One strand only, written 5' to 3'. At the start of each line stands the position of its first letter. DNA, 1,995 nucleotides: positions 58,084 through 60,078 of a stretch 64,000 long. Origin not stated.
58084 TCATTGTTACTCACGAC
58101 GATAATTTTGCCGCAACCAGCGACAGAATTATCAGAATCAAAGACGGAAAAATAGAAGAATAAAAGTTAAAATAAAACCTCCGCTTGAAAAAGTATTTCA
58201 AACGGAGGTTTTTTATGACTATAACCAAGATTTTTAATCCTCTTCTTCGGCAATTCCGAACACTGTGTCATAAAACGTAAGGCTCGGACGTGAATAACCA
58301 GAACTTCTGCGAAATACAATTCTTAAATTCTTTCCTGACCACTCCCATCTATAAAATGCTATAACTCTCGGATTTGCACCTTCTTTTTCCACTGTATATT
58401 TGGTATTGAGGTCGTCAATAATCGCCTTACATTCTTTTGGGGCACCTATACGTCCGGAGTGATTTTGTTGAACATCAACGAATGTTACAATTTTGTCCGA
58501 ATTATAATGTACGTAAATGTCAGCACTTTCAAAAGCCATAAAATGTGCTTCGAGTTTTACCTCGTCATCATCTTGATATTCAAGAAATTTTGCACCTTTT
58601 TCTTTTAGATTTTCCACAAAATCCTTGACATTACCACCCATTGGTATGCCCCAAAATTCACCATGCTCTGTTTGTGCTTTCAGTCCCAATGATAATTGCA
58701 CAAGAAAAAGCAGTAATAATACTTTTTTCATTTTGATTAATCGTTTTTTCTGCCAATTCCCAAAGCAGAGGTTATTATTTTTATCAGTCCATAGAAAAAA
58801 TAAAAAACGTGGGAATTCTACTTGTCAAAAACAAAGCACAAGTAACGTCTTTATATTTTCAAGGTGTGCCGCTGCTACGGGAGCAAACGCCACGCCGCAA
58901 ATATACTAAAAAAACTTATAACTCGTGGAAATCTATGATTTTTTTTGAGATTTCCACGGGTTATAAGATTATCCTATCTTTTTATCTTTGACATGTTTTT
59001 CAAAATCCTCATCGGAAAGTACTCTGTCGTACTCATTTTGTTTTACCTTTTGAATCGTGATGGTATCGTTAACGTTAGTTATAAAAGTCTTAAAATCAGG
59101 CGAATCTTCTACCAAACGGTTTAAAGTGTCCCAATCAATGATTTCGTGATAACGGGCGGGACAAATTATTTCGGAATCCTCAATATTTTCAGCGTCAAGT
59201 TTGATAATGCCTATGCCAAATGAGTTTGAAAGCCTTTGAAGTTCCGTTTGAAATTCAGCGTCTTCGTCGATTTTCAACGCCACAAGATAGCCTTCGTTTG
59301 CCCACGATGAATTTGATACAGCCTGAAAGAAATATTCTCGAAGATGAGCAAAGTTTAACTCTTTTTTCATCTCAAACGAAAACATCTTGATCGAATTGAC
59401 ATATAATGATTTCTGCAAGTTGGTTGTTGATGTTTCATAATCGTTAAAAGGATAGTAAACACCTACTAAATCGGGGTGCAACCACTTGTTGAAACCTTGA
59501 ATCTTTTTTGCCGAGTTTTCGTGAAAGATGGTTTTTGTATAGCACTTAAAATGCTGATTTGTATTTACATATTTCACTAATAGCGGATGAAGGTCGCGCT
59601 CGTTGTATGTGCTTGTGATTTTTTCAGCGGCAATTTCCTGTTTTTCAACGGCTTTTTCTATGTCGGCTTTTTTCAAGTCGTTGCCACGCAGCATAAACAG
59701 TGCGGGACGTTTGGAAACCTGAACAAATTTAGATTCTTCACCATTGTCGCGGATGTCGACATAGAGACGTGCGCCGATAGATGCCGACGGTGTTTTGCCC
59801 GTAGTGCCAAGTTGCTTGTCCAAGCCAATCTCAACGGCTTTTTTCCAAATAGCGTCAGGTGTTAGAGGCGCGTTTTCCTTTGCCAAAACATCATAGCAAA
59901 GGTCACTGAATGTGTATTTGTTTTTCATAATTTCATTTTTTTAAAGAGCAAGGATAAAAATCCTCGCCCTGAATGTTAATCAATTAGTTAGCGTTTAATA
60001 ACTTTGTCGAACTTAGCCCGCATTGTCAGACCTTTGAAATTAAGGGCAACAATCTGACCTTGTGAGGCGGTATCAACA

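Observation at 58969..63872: Three-gene defence-like module: Z1 ATPase-EF-Tu-barrel fusion, a double-barrel protein and a HARE-HTH/PD-ExK nuclease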

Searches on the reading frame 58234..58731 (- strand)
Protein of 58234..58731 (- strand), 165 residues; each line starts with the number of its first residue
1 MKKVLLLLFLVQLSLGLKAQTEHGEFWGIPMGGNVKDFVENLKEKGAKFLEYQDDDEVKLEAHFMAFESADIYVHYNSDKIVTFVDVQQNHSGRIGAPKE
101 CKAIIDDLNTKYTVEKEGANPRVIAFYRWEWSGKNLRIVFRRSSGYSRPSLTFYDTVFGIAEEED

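Call 40: search_protein_families(library=pfam, proteins=[window:58234-58731:-], max_evalue=1)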
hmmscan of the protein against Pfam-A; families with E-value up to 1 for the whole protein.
window:58234-58731:- (165 aa): 1 family
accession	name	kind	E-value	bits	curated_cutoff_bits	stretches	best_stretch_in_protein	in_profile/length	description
PF17787.7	PH_14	-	0.057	13.7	22.7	1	40-102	3-70/131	PH domain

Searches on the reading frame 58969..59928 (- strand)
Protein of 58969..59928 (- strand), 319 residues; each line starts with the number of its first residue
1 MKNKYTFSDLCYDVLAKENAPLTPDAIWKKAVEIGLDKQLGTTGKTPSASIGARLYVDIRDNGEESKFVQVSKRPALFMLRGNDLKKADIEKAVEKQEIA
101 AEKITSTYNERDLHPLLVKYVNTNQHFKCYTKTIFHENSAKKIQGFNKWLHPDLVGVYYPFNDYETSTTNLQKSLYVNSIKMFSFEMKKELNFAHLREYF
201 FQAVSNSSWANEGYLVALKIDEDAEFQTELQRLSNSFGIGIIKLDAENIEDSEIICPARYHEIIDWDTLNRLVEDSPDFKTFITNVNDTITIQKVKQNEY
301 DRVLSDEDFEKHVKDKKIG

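Call 3: search_protein_families(library=pfam, proteins=[window:58969-59928:-], max_evalue=1)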
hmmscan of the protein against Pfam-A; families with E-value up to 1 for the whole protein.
window:58969-59928:- (319 aa): 1 family
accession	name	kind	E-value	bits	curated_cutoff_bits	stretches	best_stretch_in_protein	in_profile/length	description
PF05066.19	HARE-HTH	-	6.4e-13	49.3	25.9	1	6-78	2-69/71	HB1, ASXL, restriction endonuclease HTH domain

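Call 4: search_protein_families(library=padloc, proteins=[window:58969-59928:-], max_evalue=1)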
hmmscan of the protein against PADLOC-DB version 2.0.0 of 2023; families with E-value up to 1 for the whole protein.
window:58969-59928:- (319 aa): 0 families

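Call 5: search_protein_families(library=ncbifam, proteins=[window:58969-59928:-], max_evalue=1)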
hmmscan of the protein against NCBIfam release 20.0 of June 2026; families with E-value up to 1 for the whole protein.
window:58969-59928:- (319 aa): 0 families

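Call 27: search_solved_structures(query=window:58969-59928:-, max_evalue=10, show_alignments=2)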
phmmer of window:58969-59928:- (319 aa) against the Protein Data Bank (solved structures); distinct sequences matched with E-value up to 10: 0.

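Call 29: find_homologous_proteins(query=window:58969-59928:-, max_evalue=0.001)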
Query window:58969-59928:- (319 aa): 7829 proteins with E <= 0.001 among 8000 candidates; the best 120 are listed.
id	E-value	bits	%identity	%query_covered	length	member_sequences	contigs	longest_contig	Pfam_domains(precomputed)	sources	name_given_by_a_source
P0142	5.9e-203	691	96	100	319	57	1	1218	PF05066.20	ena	-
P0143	8.4e-175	598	83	100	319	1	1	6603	PF05066.20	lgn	-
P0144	6.4e-167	572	79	95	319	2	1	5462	PF05066.20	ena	-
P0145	5.5e-158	543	75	100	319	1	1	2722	PF05066.20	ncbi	-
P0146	5.6e-156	536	75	100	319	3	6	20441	PF05066.20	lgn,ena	-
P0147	1.5e-153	528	80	93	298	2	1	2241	PF05066.20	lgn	-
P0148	3.3e-150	517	76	93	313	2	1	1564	PF05066.20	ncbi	-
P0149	2.1e-140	485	68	100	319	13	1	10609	PF05066.20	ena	-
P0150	1.5e-139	482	68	93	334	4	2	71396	PF05066.20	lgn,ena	-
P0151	5.3e-139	481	70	93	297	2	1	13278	PF05066.20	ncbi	-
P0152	2.4e-138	479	65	100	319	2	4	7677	PF05066.20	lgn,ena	-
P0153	2.8e-138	478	66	100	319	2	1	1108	PF05066.20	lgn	-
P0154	2.7e-137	475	65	100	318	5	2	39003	PF05066.20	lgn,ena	-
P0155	5.1e-137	474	65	100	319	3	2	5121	PF05066.20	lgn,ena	-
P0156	3.1e-135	468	64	100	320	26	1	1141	PF05066.20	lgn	-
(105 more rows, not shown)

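Call 50: find_related_loci(query=A2, collection=genome_contigs, flank=10000)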
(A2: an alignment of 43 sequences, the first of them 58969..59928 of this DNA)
Query A2 (319 aa) in genome_contigs; peptide patterns used: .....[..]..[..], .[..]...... (x = any residue, [..] = any of these).
599 stretches matched a pattern (row limit reached: there are more); 584 encode a relative of the query (tblastn E <= 1e-3); the best 80 are kept; 80 distinct loci.
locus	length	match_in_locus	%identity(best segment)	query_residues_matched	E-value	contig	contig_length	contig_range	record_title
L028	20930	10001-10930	96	1-310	0e+0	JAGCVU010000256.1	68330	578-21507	MAG: Bacteroidales bacterium isolate RGIG10168 Yak_Rumen-4__c1846380, whole genome shotgun sequence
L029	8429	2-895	96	14-311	0e+0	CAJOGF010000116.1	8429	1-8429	uncultured Bacteroidales bacterium isolate Red_deer_3_mag_163 genome assembly, contig: scaffold_14162, whole genome shot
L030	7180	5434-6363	90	1-310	0e+0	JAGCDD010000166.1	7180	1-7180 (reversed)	MAG: Bacteroidales bacterium isolate RGIG9683 Yak_Omasum-2__c367688, whole genome shotgun sequence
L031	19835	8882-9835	65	1-319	2e-145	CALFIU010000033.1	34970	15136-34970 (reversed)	MAG TPA_asm: uncultured Bacteroidales bacterium isolate ERR1278074_bin.74_CONCOCT_v1.1_MAG genome assembly, contig: ERZ8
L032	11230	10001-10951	64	1-318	8e-143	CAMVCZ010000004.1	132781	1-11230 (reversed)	MAG TPA_asm: uncultured Bacteroidales bacterium isolate SRR8387714_bin.55_metaWRAP_v1.3_MAG genome assembly, contig: ERZ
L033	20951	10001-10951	64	1-318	9e-142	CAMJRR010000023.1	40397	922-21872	MAG: uncultured Bacteroidales bacterium isolate SRR12081298_bin.67_metaWRAP_v1.3_MAG genome assembly, contig: ERZ1228977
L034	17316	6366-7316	64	1-318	2e-139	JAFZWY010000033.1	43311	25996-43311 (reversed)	MAG: Bacteroidales bacterium isolate RGIG8173 Water_buffalos_Rumen-3__c1036756, whole genome shotgun sequence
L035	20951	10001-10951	64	1-318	2e-139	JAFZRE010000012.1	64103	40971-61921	MAG: Bacteroidales bacterium isolate RGIG8023 Water_buffalos_Rumen-1__c173690, whole genome shotgun sequence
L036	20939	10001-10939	63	1-313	3e-136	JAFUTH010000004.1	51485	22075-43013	MAG: Treponema sp. isolate RGIG4806 Roe_deer_Reticulum-5__c280, whole genome shotgun sequence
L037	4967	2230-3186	63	1-318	7e-136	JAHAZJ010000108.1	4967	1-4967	MAG: Treponema sp. isolate MB2.76 k127_48681, whole genome shotgun sequence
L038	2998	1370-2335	62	1-318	9e-139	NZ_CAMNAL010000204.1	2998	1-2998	MAG: uncultured Treponema sp. isolate SRR873597_bin.163_metaWRAP_v1.3_MAG NODE.111255_length_2998_cov_11_058784, whole g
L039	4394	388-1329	62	1-318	1e-133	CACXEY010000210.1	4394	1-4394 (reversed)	uncultured bacterium isolate RUG11196 genome assembly, contig: RUG11196_asm_210, whole genome shotgun sequence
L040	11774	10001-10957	60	1-318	2e-131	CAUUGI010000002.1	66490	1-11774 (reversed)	MAG TPA_asm: uncultured Treponema sp. isolate ERR10228863_bin.23_MetaWRAP_v1.3_MAG genome assembly, contig: ERZ21659590.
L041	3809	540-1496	59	1-318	6e-132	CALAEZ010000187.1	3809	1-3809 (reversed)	MAG TPA_asm: uncultured Treponema sp. isolate ERR1278103_bin.49_CONCOCT_v1.1_MAG genome assembly, contig: ERZ841272.3311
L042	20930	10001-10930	61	5-313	4e-129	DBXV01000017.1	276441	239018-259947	MAG TPA_asm: Myxococcales bacterium UBA1203 UBA1203_contig_1407, whole genome shotgun sequence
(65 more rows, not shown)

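Call 53: predict_structure(alignment_id=A2)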
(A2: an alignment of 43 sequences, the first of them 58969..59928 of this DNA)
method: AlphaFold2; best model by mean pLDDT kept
length: 319 residues; sequences in the alignment: 43
mean_pLDDT: 85.9   pTM: 0.66
mean pLDDT of the five models: 85.9, 85.2, 82.5, 80.6, 77.1
residues with pLDDT >= 90: 163; 70-90: 116; 50-70: 27; < 50: 13
segments of 3 or more residues with pLDDT < 50: 101-104, 143-148
pLDDT, mean of each block of 10 residues (from residue 1): 77 90 89 85 65 89 90 84 72 61 64 96 95 86 51 92 87 85 95 90 91 96 91 96 94 95 89 90 94 90 95 90
secondary structure, 60 per line:
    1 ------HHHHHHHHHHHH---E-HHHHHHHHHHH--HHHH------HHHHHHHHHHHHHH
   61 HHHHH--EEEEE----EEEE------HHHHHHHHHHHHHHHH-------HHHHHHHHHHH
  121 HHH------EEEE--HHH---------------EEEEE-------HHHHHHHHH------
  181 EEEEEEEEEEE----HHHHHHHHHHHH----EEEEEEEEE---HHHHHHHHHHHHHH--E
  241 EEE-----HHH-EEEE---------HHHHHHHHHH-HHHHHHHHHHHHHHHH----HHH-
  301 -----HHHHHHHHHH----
elements in order: H7-18 H24-34 H37-40 H47-65 E68-72 E77-80 H87-102 H110-123 E130-133 E154-158 H166-174 E181-191 H196-207 E212-220 H224-237 E240-243 E253-256 H266-275 H277-292 H306-315

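Call 59: fold_search(model_id=the predicted structure, library=pdb)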
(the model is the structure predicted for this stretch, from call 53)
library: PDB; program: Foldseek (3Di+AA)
matches with E <= 10: 495; with E <= 0.001: 0
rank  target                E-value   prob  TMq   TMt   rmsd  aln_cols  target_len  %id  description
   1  2ph7_A                3.2e-02  0.66  0.23  0.32  16.2       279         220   10  Crystal structure of AF2093 from Archaeoglobus fulgidus (released 2007-05-08)
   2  2gb7_C                9.2e-02  0.25  0.21  0.23  17.7       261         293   13  Metal-depleted Ecl18kI in complex with uncleaved, modified DNA (released 2006-06-20)
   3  5bpd_C                1.2e-01  0.11  0.14  0.17  19.8       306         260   10  Structure of TrmBL2, an archaeal chromatin protein, shows a novel mode of DNA binding. (released 2015-09-02)
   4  2fok_A                1.3e-01  0.28  0.23  0.15  14.7       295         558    9  STRUCTURE OF RESTRICTION ENDONUCLEASE FOKI (released 1998-06-17)
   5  2fok_B                2.7e-01  0.18  0.22  0.14  15.4       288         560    9  STRUCTURE OF RESTRICTION ENDONUCLEASE FOKI (released 1998-06-17)
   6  8har_A                2.7e-01  0.13  0.16  0.14  20.4       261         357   10  SAH-bound C-Methyltransferase Fur6 from Streptomyces sp. KO-3988 (released 2023-11-01)
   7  5gkj_B                3.6e-01  0.14  0.17  0.21  13.4       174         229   11  Structure of EndoMS in apo form (released 2016-11-02)
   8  8fil_B                3.6e-01  0.12  0.15  0.23  17.6       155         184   10  Zinc-free APOBEC3A (inactive E72A mutant) in complex with TTC-hairpin DNA substrate (released 2023-09-06)
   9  5keg_A                3.6e-01  0.12  0.15  0.23  18.4       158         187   10  Crystal structure of APOBEC3A in complex with a single-stranded DNA (released 2017-05-10)
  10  8vxy_A                4.8e-01  0.13  0.23  0.28  15.7       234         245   12  Structure of HamA(E138A,K140A)B-plasmid DNA complex from the Escherichia coli Hachiman defense system (released 2024-03-13)
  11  6lbi_D                6.5e-01  0.69  0.17  0.56   4.8        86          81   21  Crystal Structure of FOXO1-DBD homodimer bound to a palindromic DNA sequence (released 2021-02-10)
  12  8fil_A                6.5e-01  0.07  0.15  0.23  19.2       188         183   11  Zinc-free APOBEC3A (inactive E72A mutant) in complex with TTC-hairpin DNA substrate (released 2023-09-06)
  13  8ee4_D                7.3e-01  0.02  0.10  0.08  23.0       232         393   13  Structure of PtuA (released 2024-01-03)
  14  7uxd_A                8.2e-01  0.08  0.16  0.24  18.3       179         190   12  Crystal structure of APOBEC3G Catalytic domain complex with ssDNA containing 2'-deoxy Zebularine. (released 2022-12-14)
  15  5da8_a                8.2e-01  0.04  0.12  0.09  17.4       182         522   12  Crystal structure of chaperonin GroEL from (released 2015-10-14)
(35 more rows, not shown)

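Call 84: search_solved_structures(query=A2, max_evalue=10, show_alignments=2)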
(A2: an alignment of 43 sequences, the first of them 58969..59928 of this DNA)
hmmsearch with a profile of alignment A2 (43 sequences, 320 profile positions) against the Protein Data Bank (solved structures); distinct sequences matched with E-value up to 10: 0.
